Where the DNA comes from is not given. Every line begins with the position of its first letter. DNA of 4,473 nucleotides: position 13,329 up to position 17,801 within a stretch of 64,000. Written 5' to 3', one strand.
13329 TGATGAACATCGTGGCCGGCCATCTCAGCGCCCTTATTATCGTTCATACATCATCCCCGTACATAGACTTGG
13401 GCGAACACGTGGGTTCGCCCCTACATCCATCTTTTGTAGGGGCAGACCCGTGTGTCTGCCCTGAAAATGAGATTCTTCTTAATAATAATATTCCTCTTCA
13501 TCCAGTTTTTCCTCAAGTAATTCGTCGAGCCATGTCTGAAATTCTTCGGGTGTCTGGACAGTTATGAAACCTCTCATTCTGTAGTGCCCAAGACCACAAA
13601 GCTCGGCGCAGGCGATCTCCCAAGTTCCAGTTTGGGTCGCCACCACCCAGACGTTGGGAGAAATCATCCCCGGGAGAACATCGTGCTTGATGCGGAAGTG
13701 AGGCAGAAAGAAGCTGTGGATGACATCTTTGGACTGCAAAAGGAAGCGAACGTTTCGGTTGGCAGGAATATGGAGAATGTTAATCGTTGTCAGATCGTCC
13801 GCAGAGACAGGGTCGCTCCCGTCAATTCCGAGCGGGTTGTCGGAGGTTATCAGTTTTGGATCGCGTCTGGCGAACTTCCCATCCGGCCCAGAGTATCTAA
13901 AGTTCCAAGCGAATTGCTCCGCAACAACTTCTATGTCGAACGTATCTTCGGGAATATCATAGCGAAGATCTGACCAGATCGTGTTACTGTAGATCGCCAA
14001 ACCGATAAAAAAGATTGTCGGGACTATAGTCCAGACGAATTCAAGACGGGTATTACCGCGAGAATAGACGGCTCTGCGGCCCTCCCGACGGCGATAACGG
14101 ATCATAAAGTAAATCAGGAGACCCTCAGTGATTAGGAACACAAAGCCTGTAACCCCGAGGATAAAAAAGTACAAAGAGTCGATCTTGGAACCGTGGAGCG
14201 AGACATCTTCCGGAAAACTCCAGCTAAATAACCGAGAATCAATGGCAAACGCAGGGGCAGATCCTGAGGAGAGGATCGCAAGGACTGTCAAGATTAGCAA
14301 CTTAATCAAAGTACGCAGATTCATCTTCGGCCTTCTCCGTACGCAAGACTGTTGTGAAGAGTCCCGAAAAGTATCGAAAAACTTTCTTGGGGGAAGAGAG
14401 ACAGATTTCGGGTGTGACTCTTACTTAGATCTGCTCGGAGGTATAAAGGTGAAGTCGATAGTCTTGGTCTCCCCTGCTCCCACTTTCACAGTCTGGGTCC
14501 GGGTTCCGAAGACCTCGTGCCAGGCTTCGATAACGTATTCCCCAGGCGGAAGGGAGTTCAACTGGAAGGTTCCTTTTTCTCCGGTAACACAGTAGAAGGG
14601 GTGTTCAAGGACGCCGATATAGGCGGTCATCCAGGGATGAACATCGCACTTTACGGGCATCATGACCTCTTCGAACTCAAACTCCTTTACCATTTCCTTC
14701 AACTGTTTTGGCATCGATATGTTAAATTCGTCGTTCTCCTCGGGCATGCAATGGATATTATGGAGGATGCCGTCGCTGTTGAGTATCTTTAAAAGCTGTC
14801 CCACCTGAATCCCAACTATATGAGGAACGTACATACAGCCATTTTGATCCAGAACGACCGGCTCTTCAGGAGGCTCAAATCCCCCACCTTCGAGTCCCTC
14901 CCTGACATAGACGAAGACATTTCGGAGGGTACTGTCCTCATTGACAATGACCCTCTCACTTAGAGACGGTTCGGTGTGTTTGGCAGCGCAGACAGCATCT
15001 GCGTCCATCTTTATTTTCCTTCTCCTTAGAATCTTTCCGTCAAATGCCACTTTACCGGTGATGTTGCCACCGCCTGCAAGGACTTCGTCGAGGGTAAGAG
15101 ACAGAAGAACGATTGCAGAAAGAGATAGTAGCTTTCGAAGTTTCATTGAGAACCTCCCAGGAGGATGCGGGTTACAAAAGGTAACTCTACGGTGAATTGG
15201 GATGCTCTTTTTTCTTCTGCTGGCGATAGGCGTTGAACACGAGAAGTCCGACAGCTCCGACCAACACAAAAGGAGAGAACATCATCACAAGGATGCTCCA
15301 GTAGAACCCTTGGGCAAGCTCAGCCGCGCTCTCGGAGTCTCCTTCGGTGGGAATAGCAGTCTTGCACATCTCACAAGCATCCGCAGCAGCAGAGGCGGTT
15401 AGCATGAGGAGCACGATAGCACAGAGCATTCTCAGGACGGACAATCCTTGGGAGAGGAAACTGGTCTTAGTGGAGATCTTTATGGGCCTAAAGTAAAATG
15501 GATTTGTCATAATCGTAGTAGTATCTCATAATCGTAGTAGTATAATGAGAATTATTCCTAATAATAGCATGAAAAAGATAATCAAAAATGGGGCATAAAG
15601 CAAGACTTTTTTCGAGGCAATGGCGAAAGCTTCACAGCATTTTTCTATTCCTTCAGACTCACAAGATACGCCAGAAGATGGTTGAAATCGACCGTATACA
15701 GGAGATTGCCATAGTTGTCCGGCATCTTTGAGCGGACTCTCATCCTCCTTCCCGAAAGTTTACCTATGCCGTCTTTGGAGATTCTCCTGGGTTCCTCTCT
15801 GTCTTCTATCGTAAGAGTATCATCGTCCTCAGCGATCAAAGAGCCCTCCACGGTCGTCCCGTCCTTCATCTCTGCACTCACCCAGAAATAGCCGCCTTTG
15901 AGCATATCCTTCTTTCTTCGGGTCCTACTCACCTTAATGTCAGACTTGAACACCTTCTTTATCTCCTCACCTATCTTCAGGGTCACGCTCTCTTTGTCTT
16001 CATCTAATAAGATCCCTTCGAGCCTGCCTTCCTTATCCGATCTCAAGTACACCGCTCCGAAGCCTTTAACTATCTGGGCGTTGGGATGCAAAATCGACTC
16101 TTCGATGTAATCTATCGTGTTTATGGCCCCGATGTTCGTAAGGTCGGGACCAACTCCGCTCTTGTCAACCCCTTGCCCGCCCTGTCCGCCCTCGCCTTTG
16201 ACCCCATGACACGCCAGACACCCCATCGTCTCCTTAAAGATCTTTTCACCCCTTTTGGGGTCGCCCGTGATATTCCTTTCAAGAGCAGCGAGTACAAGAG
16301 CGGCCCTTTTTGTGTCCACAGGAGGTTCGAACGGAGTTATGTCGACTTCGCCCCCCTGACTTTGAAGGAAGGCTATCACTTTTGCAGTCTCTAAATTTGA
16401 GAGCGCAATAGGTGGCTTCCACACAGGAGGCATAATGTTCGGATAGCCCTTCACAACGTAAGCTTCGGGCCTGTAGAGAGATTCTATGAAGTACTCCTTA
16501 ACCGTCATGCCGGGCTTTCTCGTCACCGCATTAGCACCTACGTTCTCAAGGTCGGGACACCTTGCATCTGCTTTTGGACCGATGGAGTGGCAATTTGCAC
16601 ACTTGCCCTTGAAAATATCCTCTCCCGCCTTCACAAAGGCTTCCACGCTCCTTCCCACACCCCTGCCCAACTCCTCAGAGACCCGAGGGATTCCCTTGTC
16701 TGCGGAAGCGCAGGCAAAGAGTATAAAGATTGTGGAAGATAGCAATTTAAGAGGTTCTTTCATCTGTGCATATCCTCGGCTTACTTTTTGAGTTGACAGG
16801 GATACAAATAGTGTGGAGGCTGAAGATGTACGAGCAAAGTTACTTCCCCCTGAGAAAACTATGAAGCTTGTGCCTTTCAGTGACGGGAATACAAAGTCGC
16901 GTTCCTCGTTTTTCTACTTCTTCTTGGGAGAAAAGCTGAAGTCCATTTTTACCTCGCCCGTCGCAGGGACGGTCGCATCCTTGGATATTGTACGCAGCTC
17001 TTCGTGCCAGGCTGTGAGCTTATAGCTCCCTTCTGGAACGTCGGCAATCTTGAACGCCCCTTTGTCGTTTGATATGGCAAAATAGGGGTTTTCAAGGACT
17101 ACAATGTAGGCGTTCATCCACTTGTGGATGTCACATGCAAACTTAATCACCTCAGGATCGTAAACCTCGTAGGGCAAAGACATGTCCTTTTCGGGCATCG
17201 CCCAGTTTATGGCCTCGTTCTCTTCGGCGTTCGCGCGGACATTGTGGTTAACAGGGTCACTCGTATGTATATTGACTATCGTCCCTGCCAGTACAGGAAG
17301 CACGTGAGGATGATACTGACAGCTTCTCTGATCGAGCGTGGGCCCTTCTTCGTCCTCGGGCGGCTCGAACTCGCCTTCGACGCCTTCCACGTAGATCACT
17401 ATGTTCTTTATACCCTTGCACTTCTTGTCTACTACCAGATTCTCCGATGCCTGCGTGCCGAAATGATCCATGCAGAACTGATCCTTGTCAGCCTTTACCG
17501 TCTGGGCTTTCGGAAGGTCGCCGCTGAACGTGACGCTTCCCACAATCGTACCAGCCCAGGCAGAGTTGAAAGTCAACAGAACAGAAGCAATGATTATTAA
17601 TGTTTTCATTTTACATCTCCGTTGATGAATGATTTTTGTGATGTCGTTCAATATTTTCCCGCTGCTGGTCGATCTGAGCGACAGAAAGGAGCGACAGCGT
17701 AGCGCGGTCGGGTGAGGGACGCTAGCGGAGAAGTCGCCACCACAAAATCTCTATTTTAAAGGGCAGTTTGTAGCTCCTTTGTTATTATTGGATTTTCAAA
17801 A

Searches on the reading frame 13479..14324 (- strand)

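Call 33: search_protein_families(library=pfam, proteins=[window:13479-14324:-], max_evalue=0.001)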
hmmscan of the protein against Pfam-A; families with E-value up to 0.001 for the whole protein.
window:13479-14324:- (281 aa): 2 families
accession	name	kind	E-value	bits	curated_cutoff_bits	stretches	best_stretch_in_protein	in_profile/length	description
PF00116.26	COX2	-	6.2e-14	52.4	22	1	176-251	40-114/120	Cytochrome C oxidase subunit II, periplasmic domain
PF02790.20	COX2_TM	-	2.2e-08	34.6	22.8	1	42-113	13-85/88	Cytochrome C oxidase subunit II, transmembrane domain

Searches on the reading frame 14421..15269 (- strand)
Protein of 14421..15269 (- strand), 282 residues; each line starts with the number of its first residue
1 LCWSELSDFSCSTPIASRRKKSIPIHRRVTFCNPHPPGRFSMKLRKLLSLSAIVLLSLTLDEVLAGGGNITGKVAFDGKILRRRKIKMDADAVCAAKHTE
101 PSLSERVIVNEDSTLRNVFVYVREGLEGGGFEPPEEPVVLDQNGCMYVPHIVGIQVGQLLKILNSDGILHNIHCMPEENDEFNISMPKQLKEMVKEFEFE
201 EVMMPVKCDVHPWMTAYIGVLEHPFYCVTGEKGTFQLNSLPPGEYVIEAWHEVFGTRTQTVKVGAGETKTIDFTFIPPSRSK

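Call 33: search_protein_families(library=pfam, proteins=[window:14421-15269:-], max_evalue=0.001)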
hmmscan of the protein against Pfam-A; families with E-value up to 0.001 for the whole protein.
window:14421-15269:- (282 aa): 3 families
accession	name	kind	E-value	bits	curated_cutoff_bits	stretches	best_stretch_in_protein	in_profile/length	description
PF13620.12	CarboxypepD_reg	-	7.5e-09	36.3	32.3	1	227-274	32-80/82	Carboxypeptidase regulatory-like domain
PF13715.12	CarbopepD_reg_2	-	2.8e-05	24.5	32.2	1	216-274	17-75/88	CarboxypepD_reg-like domain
PF14686.12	fn3_3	-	0.00099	19.3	24.4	0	228-270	30-74/75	Polysaccharide lyase family 4, domain II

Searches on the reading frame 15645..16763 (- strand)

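Call 33: search_protein_families(library=pfam, proteins=[window:15645-16763:-], max_evalue=0.001)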
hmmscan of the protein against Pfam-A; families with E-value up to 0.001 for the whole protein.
window:15645-16763:- (372 aa): 2 families
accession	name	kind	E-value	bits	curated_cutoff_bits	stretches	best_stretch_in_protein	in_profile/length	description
PF00034.26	Cytochrom_C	-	3.2e-16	60.9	21.3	2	170-230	2-52/90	Cytochrome c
PF13442.11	Cytochrome_CBB3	-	3e-09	37.5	27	0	168-226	2-43/68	Cytochrome C oxidase, cbb3-type, subunit III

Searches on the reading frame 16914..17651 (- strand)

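Call 33: search_protein_families(library=pfam, proteins=[window:16914-17651:-], max_evalue=0.001)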
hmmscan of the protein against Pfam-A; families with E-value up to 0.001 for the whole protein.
window:16914-17651:- (245 aa): 3 families
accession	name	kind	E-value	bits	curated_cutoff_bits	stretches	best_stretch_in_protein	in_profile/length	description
PF14686.12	fn3_3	-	2.1e-06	27.8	24.4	1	190-228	27-67/75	Polysaccharide lyase family 4, domain II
PF13620.12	CarboxypepD_reg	-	6.3e-06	26.9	32.3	1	183-239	19-80/82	Carboxypeptidase regulatory-like domain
PF13715.12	CarbopepD_reg_2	-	0.00063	20.2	32.2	0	181-242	17-78/88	CarboxypepD_reg-like domain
